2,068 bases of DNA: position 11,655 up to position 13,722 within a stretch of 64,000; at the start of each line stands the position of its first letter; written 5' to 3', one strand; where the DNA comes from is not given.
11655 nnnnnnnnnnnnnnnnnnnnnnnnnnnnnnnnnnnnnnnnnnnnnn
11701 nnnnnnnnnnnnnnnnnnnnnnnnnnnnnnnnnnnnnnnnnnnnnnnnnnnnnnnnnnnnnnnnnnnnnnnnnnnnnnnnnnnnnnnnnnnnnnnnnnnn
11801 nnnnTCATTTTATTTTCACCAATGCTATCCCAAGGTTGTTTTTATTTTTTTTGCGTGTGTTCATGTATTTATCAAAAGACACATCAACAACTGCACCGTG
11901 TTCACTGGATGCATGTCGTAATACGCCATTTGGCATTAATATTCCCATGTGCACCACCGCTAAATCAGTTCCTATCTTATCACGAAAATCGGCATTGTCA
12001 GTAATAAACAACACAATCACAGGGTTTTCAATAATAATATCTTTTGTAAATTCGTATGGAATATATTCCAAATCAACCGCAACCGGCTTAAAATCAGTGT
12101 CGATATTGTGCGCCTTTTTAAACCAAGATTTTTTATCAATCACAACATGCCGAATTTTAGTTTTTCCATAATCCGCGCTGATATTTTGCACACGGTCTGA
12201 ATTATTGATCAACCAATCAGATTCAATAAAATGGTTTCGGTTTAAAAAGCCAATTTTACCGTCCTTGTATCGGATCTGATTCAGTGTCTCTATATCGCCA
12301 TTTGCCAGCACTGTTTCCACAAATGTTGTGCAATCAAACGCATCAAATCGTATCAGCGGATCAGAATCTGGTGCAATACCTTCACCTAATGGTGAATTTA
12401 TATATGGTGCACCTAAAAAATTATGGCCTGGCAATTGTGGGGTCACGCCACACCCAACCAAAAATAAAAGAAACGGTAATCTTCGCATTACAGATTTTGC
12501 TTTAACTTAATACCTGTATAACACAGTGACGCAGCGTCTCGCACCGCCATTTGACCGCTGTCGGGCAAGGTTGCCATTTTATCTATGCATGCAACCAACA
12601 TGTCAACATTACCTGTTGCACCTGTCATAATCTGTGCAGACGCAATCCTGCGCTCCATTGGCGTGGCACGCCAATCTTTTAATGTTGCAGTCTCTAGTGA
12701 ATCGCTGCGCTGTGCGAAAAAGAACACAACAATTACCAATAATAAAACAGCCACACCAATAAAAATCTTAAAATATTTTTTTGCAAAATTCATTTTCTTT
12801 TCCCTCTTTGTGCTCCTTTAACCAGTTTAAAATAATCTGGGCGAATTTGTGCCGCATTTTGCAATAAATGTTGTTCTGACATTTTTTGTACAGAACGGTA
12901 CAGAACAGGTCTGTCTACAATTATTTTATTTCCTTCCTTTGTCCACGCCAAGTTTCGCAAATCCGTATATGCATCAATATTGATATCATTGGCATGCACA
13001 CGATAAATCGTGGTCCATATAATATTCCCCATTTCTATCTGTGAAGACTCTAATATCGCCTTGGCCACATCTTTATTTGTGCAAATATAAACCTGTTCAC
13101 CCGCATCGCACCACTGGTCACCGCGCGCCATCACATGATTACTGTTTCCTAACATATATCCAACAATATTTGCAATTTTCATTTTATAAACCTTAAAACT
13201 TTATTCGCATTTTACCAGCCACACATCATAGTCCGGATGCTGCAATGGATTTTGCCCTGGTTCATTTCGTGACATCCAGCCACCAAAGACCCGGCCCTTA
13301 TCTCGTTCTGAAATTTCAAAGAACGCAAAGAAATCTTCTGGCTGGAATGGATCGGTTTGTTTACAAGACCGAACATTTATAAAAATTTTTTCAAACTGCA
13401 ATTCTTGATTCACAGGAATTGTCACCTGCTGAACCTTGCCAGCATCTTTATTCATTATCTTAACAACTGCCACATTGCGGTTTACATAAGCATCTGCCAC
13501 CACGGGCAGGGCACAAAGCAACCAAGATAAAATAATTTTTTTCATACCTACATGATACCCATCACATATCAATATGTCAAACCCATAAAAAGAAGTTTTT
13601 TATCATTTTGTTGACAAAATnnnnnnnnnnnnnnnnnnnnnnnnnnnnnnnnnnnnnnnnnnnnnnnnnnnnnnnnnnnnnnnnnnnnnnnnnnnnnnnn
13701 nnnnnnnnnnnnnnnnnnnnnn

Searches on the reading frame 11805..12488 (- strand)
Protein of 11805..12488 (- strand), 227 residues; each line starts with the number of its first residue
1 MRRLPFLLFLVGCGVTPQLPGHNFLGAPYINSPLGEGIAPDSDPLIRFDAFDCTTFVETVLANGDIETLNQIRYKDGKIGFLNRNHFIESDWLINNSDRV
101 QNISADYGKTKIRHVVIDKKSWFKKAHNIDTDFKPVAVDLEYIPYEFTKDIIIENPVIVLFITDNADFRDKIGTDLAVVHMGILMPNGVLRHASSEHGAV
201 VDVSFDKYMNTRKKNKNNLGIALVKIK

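Call 3: search_protein_families(library=pfam, proteins=[window:11805-12488:-], max_evalue=0.1)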
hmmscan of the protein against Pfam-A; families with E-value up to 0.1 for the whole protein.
window:11805-12488:- (227 aa): 1 family
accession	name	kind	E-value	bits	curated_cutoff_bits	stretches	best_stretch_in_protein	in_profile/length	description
PF07313.18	AmiA-like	-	1.3e-29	103.5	27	1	21-213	3-200/202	N-acetylmuramoyl-L-alanine amidase-like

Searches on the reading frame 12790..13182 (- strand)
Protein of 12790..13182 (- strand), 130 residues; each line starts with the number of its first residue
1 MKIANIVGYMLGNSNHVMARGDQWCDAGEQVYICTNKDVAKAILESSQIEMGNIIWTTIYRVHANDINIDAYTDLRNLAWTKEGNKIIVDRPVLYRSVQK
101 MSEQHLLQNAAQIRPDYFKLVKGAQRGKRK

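Call 3: search_protein_families(library=pfam, proteins=[window:12790-13182:-], max_evalue=0.1)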
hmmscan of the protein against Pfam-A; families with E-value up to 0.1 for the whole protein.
window:12790-13182:- (130 aa): 0 families

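Call 5: search_protein_families(library=ncbifam, proteins=[window:12790-13182:-], max_evalue=0.1)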
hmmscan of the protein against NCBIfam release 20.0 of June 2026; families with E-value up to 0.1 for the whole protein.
window:12790-13182:- (130 aa): 3 families
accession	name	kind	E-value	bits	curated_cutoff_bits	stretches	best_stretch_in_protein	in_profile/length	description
NF053661.1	Urm1_like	equivalog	0.055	13.7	70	0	83-124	13-54/79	Urm1-like protein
NF005328.0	PRK06853.2-2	equivalog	0.056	13.2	240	1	48-106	52-111/192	indolepyruvate oxidoreductase subunit beta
TIGR00760.1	araD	equivalog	0.06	12.5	389.1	1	16-106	109-198/228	L-ribulose-5-phosphate 4-epimerase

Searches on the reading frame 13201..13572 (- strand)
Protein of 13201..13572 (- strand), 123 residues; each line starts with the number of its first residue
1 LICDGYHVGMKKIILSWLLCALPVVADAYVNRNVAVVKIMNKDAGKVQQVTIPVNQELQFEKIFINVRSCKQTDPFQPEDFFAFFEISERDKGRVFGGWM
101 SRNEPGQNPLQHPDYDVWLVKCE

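Call 3: search_protein_families(library=pfam, proteins=[window:13201-13572:-], max_evalue=0.1)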
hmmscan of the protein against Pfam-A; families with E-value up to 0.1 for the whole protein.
window:13201-13572:- (123 aa): 2 families
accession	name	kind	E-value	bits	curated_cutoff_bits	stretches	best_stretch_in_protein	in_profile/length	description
PF09923.14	DUF2155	-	5.4e-24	84.6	27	1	35-122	1-89/89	Uncharacterized protein conserved in bacteria (DUF2155)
PF18059.6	Csd3_N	-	0.039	14.7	27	1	38-60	45-67/83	Csd3 N-terminal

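Call 5: search_protein_families(library=ncbifam, proteins=[window:13201-13572:-], max_evalue=0.1)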
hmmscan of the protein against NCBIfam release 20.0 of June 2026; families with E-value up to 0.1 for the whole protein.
window:13201-13572:- (123 aa): 0 families

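Call 65: find_related_loci(query=A4, collection=metagenome_contigs, flank=4000)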
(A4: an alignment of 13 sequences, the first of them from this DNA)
Query A4 (114 aa) in metagenome_contigs; peptide patterns used: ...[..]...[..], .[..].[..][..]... (x = any residue, [..] = any of these).
279 stretches matched a pattern; 126 encode a relative of the query (tblastn E <= 1e-3); the best 80 are kept; 80 distinct loci.
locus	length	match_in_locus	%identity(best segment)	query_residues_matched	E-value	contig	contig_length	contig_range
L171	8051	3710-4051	82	1-114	9e-64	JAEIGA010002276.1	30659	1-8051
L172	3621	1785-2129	71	1-114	8e-55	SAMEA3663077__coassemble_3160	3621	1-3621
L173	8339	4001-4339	69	1-114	1e-52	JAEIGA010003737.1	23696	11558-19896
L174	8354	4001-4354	64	1-114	2e-49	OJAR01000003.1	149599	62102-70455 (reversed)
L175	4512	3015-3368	64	1-114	6e-49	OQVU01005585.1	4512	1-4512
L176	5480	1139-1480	64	1-114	8e-49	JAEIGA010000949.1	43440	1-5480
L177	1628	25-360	67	1-113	5e-50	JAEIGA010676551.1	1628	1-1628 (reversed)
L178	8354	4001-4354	64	1-114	7e-49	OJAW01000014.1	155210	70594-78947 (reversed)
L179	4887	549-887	61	1-114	1e-48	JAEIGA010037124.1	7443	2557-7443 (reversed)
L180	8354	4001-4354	63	1-114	2e-47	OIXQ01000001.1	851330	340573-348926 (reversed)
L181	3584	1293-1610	65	9-114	8e-47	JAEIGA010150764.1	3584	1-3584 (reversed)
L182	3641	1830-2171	59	1-114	2e-46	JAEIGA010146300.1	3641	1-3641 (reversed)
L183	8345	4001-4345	62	1-114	1e-45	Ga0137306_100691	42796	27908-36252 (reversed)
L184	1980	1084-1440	60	1-114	8e-46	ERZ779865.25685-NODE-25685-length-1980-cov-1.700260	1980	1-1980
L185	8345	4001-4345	61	1-114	3e-45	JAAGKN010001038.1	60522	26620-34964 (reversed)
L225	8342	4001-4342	50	1-114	8e-40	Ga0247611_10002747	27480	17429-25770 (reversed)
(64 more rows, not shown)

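Call 74: search_protein_families(library=pfam, proteins=[L225:466-762:-, L225:877-1329:-, L225:1349-2113:-, L225:2135-3040:-, L225:3297-3830:-, L175:2580-2945:+], max_evalue=0.01)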
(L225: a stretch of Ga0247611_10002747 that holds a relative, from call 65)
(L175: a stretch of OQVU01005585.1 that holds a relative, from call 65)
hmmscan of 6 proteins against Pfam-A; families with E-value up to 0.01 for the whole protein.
L225:466-762:- (98 aa): 1 family
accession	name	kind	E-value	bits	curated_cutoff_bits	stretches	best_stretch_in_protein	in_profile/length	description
PF04193.19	PQ-loop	-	4.4e-13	49.2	22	1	6-59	2-55/61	PQ loop repeat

L225:877-1329:- (150 aa): 0 families

L225:1349-2113:- (254 aa): 0 families

L225:2135-3040:- (301 aa): 0 families

L225:3297-3830:- (177 aa): 0 families

L175:2580-2945:+ (121 aa): 1 family
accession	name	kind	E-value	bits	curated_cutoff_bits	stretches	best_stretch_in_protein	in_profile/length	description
PF19711.4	DUF6207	-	0.00035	20.6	25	1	45-76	9-40/67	Family of unknown function (DUF6207)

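Call 75: search_protein_families(library=padloc, proteins=[L225:877-1329:-, L225:1349-2113:-, L225:2135-3040:-, L225:3297-3830:-], max_evalue=0.01)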
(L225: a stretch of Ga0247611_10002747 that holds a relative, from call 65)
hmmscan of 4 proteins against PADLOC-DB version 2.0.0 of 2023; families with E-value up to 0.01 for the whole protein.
L225:877-1329:- (150 aa): 0 families

L225:1349-2113:- (254 aa): 0 families

L225:2135-3040:- (301 aa): 0 families

L225:3297-3830:- (177 aa): 0 families
